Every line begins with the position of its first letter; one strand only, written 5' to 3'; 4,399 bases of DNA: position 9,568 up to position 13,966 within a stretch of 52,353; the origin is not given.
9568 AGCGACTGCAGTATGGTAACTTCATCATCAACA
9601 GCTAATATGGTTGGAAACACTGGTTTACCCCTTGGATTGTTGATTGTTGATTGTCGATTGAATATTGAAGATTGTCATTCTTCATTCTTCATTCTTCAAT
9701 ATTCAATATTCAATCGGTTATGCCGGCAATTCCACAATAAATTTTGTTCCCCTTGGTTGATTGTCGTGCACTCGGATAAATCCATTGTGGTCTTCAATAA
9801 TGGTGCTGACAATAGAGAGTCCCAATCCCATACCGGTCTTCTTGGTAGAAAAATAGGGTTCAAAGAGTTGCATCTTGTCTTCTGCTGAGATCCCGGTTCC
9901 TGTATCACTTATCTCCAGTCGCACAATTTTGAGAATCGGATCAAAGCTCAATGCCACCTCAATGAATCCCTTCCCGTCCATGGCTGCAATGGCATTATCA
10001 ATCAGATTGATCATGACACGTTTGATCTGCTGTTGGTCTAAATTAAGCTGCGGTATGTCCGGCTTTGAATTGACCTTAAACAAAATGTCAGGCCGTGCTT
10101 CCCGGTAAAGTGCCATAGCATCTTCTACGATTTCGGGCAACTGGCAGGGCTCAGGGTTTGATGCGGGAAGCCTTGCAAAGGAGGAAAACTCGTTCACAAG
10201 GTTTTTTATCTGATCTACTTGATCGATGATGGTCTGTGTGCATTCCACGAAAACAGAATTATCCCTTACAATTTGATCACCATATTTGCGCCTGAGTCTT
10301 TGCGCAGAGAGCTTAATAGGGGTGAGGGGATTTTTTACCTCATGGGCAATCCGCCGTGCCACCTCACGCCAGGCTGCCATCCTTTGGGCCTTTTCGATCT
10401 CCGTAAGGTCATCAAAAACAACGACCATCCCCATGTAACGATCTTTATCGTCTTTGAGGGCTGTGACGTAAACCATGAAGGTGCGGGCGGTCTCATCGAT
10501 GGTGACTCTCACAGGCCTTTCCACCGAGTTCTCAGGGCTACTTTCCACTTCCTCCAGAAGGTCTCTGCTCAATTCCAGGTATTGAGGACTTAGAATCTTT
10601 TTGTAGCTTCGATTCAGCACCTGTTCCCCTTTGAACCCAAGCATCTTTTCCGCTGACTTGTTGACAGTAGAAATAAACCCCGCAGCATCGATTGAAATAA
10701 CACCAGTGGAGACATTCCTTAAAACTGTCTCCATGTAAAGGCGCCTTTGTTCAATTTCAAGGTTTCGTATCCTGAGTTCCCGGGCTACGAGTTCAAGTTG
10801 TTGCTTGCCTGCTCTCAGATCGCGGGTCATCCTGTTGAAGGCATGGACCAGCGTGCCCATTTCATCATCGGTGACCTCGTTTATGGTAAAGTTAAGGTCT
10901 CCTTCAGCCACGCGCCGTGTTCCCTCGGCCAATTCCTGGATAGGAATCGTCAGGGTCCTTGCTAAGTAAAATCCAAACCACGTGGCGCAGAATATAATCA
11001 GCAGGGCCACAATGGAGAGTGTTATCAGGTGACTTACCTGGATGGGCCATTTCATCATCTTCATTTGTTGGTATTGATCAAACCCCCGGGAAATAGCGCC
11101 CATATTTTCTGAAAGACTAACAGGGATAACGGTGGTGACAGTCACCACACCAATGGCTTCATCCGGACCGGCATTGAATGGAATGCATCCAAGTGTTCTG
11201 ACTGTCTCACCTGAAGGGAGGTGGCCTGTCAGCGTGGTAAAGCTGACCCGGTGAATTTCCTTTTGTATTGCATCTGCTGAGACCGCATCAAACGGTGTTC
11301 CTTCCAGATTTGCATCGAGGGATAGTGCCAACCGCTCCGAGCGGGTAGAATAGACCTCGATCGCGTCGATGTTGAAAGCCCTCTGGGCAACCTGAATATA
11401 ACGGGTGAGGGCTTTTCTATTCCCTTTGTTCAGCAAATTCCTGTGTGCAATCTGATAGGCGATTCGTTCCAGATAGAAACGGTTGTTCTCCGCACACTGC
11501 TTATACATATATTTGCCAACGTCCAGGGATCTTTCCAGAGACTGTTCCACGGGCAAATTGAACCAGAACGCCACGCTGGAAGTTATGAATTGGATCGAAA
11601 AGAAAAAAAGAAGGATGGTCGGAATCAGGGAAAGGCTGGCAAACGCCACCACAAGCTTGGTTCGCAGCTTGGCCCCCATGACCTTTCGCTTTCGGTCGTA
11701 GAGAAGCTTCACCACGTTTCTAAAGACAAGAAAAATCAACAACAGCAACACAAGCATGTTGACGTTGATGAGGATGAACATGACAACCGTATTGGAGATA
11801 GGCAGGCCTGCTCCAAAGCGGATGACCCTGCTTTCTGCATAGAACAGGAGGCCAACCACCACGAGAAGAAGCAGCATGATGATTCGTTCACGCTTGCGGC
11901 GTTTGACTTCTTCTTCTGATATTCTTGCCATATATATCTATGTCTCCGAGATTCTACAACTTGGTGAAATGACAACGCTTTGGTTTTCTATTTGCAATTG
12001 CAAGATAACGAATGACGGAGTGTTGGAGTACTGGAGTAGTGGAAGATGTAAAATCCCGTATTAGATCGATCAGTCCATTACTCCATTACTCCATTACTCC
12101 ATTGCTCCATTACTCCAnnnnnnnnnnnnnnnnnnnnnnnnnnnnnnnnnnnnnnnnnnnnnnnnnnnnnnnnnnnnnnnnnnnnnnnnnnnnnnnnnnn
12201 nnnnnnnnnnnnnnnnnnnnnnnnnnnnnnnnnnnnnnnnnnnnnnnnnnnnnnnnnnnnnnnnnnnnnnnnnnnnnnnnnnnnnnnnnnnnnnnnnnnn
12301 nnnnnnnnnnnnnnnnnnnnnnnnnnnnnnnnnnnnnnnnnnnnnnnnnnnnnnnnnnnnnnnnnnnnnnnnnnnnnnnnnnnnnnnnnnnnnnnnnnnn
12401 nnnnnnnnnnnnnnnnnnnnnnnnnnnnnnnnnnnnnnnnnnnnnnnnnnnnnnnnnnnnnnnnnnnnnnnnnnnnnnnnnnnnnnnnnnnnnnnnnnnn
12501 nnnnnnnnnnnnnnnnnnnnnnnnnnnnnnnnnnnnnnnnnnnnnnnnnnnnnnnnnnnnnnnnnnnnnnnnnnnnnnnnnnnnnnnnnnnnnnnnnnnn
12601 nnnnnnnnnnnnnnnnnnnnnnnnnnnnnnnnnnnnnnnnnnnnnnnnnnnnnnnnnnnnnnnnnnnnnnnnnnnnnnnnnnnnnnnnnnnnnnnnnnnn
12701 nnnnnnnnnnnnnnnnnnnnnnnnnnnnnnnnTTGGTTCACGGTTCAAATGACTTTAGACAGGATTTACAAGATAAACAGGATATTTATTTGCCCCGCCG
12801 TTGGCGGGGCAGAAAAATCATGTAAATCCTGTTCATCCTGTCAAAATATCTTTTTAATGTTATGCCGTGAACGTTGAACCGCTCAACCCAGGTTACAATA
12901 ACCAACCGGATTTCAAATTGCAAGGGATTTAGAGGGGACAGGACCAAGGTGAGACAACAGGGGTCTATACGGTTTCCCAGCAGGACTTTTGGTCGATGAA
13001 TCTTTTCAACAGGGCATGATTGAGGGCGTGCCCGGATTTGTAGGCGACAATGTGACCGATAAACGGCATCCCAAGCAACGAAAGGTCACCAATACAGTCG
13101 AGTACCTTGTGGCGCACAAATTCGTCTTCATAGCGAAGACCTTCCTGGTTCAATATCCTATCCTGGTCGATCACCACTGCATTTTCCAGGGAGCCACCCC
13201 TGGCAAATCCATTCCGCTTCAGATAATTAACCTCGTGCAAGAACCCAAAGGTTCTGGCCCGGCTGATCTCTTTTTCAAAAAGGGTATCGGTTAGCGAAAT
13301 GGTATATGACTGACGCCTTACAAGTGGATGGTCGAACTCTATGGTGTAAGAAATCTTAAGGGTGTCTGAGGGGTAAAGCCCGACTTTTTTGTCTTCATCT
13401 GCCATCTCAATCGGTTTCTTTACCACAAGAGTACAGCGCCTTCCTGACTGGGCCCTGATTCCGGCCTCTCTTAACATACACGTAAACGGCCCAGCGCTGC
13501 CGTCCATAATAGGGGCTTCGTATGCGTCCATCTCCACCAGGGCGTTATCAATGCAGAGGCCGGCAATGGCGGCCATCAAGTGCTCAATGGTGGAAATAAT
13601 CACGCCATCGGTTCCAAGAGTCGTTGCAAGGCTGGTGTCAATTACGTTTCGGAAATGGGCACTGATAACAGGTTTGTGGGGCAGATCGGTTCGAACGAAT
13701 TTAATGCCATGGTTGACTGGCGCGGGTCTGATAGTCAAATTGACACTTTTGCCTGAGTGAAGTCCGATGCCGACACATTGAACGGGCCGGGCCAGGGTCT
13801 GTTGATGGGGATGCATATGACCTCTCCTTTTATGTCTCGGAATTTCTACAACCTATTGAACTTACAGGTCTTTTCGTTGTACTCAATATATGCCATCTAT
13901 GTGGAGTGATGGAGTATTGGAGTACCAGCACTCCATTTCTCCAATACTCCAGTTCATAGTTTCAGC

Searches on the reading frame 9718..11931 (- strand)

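Call 33: search_protein_families(library=pfam, proteins=[window:9718-11931:-], max_evalue=0.001)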
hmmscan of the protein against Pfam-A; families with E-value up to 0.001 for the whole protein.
window:9718-11931:- (737 aa): 10 families
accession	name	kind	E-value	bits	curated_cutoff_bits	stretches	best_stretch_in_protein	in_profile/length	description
PF02518.31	HATPase_c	-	1.7e-22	80.4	26.4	1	632-736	2-108/111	Histidine kinase-, DNA gyrase B-, and HSP90-like ATPase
PF00672.30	HAMP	-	1.9e-12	47.7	25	1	323-373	2-52/53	HAMP domain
PF00512.31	HisKA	-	1.6e-11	44.6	26.9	1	521-589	2-64/66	His Kinase A (phospho-acceptor) domain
PF00989.32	PAS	-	6.2e-11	42.7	22.6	1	400-508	3-112/113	PAS fold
PF13426.13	PAS_9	-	5.8e-09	36.6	27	1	410-511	3-103/103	PAS domain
PF08448.16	PAS_4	-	2.1e-06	28.3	23.1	1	405-511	2-107/110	PAS fold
PF19312.4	NtrY_N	-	3.3e-05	23.8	23.2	1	42-205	30-193/291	NtrY N-terminal region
PF14501.12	HATPase_c_5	-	8.2e-05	22.9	22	1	632-723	2-90/102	GHKL domain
PF13188.13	PAS_8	-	9.1e-05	22.7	21.8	1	401-453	4-52/65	PAS domain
PF13596.12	PAS_10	-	0.00015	22.8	22.1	1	400-510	1-106/106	PAS domain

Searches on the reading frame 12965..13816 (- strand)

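Call 33: search_protein_families(library=pfam, proteins=[window:12965-13816:-], max_evalue=0.001)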
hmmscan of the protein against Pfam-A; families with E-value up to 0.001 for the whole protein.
window:12965-13816:- (283 aa): 1 family
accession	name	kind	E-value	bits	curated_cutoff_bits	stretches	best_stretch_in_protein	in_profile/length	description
PF03331.19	LpxC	-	3.4e-110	368.2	27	1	5-273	1-266/268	UDP-3-O-acyl N-acetylglycosamine deacetylase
